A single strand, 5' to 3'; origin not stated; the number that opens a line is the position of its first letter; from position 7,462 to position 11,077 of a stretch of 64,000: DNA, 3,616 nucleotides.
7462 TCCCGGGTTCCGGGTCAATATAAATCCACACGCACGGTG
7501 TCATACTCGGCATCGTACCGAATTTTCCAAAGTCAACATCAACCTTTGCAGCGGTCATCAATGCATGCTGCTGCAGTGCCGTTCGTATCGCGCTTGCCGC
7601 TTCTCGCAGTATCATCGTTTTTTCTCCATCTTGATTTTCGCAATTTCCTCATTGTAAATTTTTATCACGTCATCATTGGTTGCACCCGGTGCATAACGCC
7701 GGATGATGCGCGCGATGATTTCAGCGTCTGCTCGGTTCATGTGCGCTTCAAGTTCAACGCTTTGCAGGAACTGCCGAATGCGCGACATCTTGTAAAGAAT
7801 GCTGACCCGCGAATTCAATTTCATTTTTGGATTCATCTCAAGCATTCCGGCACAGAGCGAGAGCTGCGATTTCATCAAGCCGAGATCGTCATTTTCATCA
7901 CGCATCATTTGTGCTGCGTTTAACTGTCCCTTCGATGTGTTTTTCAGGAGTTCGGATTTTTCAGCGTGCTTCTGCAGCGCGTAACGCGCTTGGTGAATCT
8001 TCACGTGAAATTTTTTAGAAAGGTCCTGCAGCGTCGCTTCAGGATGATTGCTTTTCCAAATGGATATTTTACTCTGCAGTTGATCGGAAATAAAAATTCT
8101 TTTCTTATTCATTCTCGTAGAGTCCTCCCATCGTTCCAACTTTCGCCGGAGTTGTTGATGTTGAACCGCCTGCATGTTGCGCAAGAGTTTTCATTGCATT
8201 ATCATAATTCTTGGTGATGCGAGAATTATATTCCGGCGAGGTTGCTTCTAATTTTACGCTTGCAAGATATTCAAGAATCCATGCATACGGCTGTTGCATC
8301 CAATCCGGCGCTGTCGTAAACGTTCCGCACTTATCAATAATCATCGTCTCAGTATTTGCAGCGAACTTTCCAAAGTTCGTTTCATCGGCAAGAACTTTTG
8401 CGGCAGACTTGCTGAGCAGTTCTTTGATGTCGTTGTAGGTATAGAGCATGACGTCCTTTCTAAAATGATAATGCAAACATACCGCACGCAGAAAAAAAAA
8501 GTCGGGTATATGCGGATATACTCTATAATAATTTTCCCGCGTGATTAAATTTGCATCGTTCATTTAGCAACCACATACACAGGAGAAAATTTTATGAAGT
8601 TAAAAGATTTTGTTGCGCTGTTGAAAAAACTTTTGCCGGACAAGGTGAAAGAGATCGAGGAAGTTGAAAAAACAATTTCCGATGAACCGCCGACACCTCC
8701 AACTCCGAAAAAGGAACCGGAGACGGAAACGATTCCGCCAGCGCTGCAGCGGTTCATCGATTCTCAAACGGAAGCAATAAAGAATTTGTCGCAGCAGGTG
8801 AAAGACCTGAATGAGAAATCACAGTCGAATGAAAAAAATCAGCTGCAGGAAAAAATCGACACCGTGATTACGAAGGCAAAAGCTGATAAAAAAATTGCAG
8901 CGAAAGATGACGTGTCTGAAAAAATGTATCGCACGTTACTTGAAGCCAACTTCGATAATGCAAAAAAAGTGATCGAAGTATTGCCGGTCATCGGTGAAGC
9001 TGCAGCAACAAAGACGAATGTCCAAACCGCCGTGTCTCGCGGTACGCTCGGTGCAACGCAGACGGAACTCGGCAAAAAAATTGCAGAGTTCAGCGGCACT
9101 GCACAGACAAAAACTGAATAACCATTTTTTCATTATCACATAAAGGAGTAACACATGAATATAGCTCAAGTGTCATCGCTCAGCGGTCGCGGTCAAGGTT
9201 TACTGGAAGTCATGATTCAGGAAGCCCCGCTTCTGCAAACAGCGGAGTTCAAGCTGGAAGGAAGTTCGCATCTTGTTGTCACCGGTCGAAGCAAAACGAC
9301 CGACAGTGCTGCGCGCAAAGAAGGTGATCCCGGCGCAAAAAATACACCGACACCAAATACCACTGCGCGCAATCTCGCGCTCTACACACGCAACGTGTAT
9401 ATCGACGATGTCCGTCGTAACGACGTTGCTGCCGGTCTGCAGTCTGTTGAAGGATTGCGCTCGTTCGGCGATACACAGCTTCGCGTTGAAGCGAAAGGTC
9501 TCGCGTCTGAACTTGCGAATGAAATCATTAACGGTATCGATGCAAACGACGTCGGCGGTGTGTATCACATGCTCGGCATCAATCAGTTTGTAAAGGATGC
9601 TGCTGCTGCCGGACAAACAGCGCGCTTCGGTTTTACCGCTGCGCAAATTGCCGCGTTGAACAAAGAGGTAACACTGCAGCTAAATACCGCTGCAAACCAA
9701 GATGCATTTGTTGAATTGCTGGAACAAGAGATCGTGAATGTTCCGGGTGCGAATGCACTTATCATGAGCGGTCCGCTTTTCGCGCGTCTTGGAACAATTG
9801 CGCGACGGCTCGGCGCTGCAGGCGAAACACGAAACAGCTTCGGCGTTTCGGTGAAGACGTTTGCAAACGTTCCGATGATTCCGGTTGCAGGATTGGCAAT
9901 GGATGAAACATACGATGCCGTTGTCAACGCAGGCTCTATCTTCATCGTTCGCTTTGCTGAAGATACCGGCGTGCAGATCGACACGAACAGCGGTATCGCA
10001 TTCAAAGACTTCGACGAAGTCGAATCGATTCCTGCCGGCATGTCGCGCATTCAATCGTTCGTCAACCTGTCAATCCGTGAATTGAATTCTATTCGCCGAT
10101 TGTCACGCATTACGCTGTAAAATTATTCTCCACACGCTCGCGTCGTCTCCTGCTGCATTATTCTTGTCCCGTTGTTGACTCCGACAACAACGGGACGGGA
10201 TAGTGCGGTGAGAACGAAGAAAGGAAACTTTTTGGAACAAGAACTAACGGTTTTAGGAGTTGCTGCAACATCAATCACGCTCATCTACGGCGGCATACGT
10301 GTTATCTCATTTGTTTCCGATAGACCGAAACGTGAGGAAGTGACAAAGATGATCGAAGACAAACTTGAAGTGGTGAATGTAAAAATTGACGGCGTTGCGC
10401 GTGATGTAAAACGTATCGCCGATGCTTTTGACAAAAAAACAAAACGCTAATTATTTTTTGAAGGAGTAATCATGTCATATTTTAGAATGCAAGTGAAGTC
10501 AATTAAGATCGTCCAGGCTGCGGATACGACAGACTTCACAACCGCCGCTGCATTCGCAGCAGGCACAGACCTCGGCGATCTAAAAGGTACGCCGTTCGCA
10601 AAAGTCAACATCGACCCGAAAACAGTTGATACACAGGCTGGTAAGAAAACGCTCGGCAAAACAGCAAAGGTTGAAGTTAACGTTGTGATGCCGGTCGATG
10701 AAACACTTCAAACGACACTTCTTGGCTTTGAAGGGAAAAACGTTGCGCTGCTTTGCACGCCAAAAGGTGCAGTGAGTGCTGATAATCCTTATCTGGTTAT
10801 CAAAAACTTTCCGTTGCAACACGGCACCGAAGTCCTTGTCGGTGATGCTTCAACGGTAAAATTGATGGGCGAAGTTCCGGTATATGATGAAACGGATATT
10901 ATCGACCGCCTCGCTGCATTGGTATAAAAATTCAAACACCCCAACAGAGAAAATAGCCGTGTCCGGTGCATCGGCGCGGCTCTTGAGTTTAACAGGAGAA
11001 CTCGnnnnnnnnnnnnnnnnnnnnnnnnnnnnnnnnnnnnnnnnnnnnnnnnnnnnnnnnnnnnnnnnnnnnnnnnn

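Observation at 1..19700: Prophage with morphogenesis genes split into two divergent modules around the immunity switch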

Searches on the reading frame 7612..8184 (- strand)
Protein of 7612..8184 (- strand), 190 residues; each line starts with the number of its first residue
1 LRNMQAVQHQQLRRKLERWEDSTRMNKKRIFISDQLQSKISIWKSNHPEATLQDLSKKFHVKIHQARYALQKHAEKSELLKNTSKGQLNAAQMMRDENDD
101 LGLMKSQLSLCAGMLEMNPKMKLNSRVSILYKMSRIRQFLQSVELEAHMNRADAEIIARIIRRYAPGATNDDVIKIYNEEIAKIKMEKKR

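Call 7: search_protein_families(library=pfam, max_evalue=0.01, proteins=[window:7612-8184:-])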
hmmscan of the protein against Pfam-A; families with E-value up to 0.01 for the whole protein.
window:7612-8184:- (190 aa): 0 families

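Call 8: search_protein_families(library=phrogs, max_evalue=0.001, proteins=[window:7612-8184:-])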
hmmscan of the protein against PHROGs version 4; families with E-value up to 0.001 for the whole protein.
window:7612-8184:- (190 aa): 0 families

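Call 72: search_solved_structures(query=A3, max_evalue=5)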
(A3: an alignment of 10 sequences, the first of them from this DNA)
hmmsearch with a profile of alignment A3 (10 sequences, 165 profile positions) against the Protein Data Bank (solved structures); distinct sequences matched with E-value up to 5: 5.
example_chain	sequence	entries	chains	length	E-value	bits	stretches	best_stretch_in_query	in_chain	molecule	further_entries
2lvs_A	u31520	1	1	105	0.001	22.5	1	20-67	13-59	Putative uncharacterized protein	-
5gp9_A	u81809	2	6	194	0.038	17.4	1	22-124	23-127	Transcriptional regulator (TetR/AcrR family)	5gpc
5gpa_A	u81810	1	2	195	0.11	15.9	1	21-124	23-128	Transcriptional regulator (TetR/AcrR family)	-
1xsv_A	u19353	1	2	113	0.17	15.3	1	12-92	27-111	Hypothetical UPF0122 protein SAV1236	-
9kfi_C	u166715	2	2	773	2.5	11.5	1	39-134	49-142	Soluble cytochrome b562,Relaxin-3 receptor 1,LgBiT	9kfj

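Call 73: search_protein_families(library=phrogs, alignment_id=A3, max_evalue=0.1)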
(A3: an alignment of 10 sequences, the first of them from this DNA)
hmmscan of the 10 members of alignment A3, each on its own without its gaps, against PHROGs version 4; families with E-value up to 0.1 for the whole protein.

A. member 1, seq(166 aa): 1 family
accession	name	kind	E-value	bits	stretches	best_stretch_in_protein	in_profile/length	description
phrog_5895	-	unknown function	0.08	13.7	0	6-74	11-79/203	-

B. families by the number of members that match (of 10 scanned): 22 families
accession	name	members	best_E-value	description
phrog_14131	-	2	0.00021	DNA binding protein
phrog_142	-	1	0.00015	Ren-like exclusion protein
phrog_925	-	1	0.00022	HTH DNA binding protein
phrog_1687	-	1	0.0046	MarR family transcrition regulator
phrog_633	-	1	0.0075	transcriptional regulator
phrog_15837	-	1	0.0091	-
phrog_25103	-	1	0.011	-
phrog_37821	-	1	0.014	-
phrog_11376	-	1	0.022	-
phrog_19170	-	1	0.027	-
phrog_1303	-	1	0.034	DNA binding protein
phrog_34840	-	1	0.035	-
phrog_351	-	1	0.047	RNA polymerase sigma factor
phrog_4645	-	1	0.047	endonuclease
phrog_6759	-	1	0.055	-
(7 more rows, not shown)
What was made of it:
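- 7208..8449 (-): Leftward block of three genes: g152 (114 aa, 8449..8105), g190 (166 aa, 8112..7612; putative small terminase) and g135 (7615..7208). It has an N-terminal HTH-like region (calls 72, 73).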

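Call 92: find_homologous_proteins(query=window:7615-8112:-, max_evalue=0.001)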
Query seq(166 aa) (166 aa): 4 proteins with E <= 0.001 among 33 candidates.
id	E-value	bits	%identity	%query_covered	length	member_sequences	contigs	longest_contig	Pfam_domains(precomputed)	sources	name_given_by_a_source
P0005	1.4e-99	348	100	100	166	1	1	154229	-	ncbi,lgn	-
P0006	3.2e-67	243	72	98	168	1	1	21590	-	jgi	jgi:hypothetical protein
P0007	1.3e-63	231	68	99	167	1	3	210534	-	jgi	jgi:hypothetical protein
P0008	1.6e-54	202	61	97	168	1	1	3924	-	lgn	-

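Call 93: find_encoding_contigs(protein=P0005, flank=10000, max_places=4)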
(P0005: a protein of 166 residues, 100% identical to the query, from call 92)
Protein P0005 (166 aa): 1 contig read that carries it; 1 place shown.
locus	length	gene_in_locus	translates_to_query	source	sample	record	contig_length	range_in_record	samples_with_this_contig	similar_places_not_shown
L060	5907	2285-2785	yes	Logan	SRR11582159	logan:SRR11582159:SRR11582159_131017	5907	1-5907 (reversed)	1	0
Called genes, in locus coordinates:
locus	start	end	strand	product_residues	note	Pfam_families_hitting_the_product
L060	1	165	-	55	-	?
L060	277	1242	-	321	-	-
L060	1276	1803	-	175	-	-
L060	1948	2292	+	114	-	-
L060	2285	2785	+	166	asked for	-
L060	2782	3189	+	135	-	-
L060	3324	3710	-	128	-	PF19744:DUF6232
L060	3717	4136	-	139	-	-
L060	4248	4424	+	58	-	-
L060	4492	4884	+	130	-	-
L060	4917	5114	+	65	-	-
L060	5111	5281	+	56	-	-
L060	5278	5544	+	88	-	-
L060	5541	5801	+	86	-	-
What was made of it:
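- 7208..8449 (-): Gene starts come from the Logan calls (call 93) and from P0005 (call 92).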

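Call 94: find_encoding_contigs(protein=P0006, flank=10000, max_places=3)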
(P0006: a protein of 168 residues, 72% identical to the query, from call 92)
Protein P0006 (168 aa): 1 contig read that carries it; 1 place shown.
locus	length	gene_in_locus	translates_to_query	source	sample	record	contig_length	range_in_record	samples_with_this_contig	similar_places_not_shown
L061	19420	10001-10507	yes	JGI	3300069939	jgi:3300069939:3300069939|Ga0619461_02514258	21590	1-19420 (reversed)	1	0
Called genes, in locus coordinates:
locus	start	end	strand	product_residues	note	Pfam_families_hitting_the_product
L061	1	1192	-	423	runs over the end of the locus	-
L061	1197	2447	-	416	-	-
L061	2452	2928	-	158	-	-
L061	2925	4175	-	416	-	-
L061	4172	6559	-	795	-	-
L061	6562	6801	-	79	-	-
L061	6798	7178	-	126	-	-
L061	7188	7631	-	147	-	-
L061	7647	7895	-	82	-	-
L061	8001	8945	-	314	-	-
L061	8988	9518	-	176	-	-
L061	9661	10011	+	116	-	-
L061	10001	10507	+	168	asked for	-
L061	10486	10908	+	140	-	-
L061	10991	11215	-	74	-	-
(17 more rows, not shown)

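Call 100: predict_structure(alignment_id=A4)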
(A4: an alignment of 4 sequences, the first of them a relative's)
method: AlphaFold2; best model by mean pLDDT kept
length: 166 residues; sequences in the alignment: 4
mean_pLDDT: 67.1   pTM: 0.34
mean pLDDT of the five models: 67.1, 66.2, 66.2, 64.2, 63.1
residues with pLDDT >= 90: 2; 70-90: 85; 50-70: 58; < 50: 21
segments of 3 or more residues with pLDDT < 50: 1-4, 71-74, 121-129
pLDDT, mean of each block of 10 residues (from residue 1): 54 83 77 86 77 53 52 55 75 77 75 62 45 65 73 69 59
secondary structure, 60 per line:
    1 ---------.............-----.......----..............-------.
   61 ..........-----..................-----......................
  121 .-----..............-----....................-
elements in order: H10-22 H28-34 H39-52 H60-70 H76-93 H99-121 H127-140 H146-165

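Call 102: fold_search(model_id=the predicted structure, library=pdb)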
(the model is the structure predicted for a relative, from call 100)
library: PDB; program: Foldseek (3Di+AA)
matches with E <= 10: 205; with E <= 0.001: 0
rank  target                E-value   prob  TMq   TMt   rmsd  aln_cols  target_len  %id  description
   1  2ev5_B                2.2e-01  0.38  0.21  0.25  13.4       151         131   14  Bacillus subtilis manganese transport regulator (MNTR) bound to calcium (released 2006-03-07)
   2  2f5f_B                4.1e-01  0.33  0.21  0.25  12.7       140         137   15  Bacillus subtilis manganese transport regulator (MNTR) bound to manganese, AC conformation, pH 8.5 (released 2006-03-07)
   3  6kta_B                4.6e-01  0.23  0.21  0.24  13.8       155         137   14  Crystal structure of B. halodurans MntR in apo form (released 2019-12-04)
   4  4hx8_A                5.4e-01  0.21  0.21  0.25  13.6       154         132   14  Structure of metal-free MNTR mutant E11K (released 2012-11-21)
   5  2ev0_A                5.9e-01  0.23  0.22  0.27  12.8       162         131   13  Bacillus subtilis manganese transport regulator (MNTR) bound to cadmium (released 2006-03-07)
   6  2f5c                  6.3e-01  0.23  0.21  0.25  13.4       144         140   14  Bacillus subtilis Manganese transport regulator (MNTR) bound to manganese, hexagonal crystal form (released 2006-03-07)
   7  3r60_B                9.0e-01  0.21  0.21  0.25  13.1       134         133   15  Structure of the MntR Fe2+ Complex (released 2012-04-11)
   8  4hv5_A                1.0e+00  0.25  0.22  0.28  12.6       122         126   14  Structure of the MNTR FE2+ complex with E site metal binding (released 2012-11-14)
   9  4hx8_B                1.0e+00  0.18  0.21  0.26  13.7       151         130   14  Structure of metal-free MNTR mutant E11K (released 2012-11-21)
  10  1on1_A                1.1e+00  0.15  0.22  0.26  13.5       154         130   14  Bacillus Subtilis Manganese Transport Regulator (Mntr) Bound To Manganese, AB Conformation. (released 2003-07-15)
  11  2f5f_A                1.1e+00  0.18  0.21  0.26  12.6       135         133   14  Bacillus subtilis manganese transport regulator (MNTR) bound to manganese, AC conformation, pH 8.5 (released 2006-03-07)
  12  4hx7_B                1.1e+00  0.15  0.23  0.28  11.7       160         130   14  Structure of MNTR E11K mutant complexed with Cd2+ (released 2012-11-21)
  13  2hyf_B                1.2e+00  0.18  0.21  0.26  12.5       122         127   16  The Structure of apo-MntR from Bacillus subtilis, selenomethionine derivative (released 2006-11-07)
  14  2f5d_A                1.2e+00  0.14  0.21  0.26  13.5       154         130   14  Bacillus subtilis manganese transport regulator (MNTR) bound to manganese, AC conformation, pH 6.5 (released 2006-03-07)
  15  4hv5_B                1.3e+00  0.20  0.22  0.28  12.5       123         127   15  Structure of the MNTR FE2+ complex with E site metal binding (released 2012-11-14)
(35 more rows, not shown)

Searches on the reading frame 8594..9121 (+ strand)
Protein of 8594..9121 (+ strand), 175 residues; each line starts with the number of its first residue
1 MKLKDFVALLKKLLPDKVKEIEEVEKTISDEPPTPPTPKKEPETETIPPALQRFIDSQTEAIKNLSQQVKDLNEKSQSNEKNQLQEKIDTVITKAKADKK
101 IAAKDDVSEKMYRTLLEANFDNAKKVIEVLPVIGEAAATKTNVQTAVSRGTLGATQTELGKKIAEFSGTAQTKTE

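Call 7: search_protein_families(library=pfam, max_evalue=0.01, proteins=[window:8594-9121:+])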
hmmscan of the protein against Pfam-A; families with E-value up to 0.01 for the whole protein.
window:8594-9121:+ (175 aa): 0 families

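Call 8: search_protein_families(library=phrogs, max_evalue=0.001, proteins=[window:8594-9121:+])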
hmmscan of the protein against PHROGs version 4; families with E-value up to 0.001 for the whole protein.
window:8594-9121:+ (175 aa): 1 family
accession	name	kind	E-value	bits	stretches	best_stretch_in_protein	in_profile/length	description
phrog_328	-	head and packaging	2.7e-05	25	1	60-151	228-310/339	head maturation protease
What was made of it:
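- Checked: Scaffold is at 8594-9121 and the major head protein at 9155-10120 (call 8).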

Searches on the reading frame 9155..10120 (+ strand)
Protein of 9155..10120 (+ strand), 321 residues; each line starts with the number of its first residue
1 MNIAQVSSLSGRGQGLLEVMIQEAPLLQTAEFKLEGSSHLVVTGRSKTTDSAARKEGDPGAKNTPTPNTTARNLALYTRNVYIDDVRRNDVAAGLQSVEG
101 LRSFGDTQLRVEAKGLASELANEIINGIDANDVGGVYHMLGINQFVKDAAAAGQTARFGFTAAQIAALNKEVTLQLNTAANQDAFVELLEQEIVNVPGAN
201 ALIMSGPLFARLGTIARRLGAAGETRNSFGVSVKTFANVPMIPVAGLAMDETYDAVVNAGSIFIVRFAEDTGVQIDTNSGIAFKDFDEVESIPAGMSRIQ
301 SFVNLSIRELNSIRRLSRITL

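Call 7: search_protein_families(library=pfam, max_evalue=0.01, proteins=[window:9155-10120:+])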
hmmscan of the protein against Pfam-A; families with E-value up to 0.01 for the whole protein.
window:9155-10120:+ (321 aa): 0 families

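Call 8: search_protein_families(library=phrogs, max_evalue=0.001, proteins=[window:9155-10120:+])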
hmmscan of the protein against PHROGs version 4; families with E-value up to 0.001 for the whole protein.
window:9155-10120:+ (321 aa): 2 families
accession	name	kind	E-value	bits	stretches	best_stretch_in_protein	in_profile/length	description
phrog_212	-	head and packaging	1e-12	49.1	1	11-320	19-294/301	major head protein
phrog_31318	-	unknown function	2e-05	25.3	1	194-319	13-144/147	-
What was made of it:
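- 8594..10120 (+): Scaffold-like protein (8594-9121) and major head protein (9155-10120). PHROG 328, C-terminal part only, at E 2.7e-5, and PHROG 212 major head protein at E 1e-12 (call 8).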

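Call 106: search_solved_structures(query=window:9155-10120:+, max_evalue=1)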
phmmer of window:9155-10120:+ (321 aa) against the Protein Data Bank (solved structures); distinct sequences matched with E-value up to 1: 0.

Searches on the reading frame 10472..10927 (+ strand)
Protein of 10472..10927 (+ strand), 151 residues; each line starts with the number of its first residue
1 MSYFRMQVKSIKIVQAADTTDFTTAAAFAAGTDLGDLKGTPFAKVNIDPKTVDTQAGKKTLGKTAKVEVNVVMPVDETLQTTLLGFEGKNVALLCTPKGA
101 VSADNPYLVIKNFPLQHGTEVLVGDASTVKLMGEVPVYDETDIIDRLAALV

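Call 7: search_protein_families(library=pfam, max_evalue=0.01, proteins=[window:10472-10927:+])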
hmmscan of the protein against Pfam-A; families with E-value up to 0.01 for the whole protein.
window:10472-10927:+ (151 aa): 0 families

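Call 8: search_protein_families(library=phrogs, max_evalue=0.001, proteins=[window:10472-10927:+])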
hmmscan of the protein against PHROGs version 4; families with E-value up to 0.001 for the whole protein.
window:10472-10927:+ (151 aa): 0 families

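Call 105: search_solved_structures(query=window:10472-10927:+, max_evalue=1)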
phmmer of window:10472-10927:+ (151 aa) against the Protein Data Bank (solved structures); distinct sequences matched with E-value up to 1: 2.
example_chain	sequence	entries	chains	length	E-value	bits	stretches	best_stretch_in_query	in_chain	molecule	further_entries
9r2z_B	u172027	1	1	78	0.29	14.5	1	11-46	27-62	Transcription factor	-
9r2z_A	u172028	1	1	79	0.29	14.5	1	11-46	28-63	Transcription factor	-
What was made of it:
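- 10172..11633 (+): g92 (one TM segment), a 151-aa candidate tail tube (10472-10927), and the G/GT-type chaperone pair. G is at 11005-11373. The -1 frame is open from 11301 to 11633, and the slippery run is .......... at 11314-11323. The tube call is by position only, with no hit in calls 7, 8 or 105.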
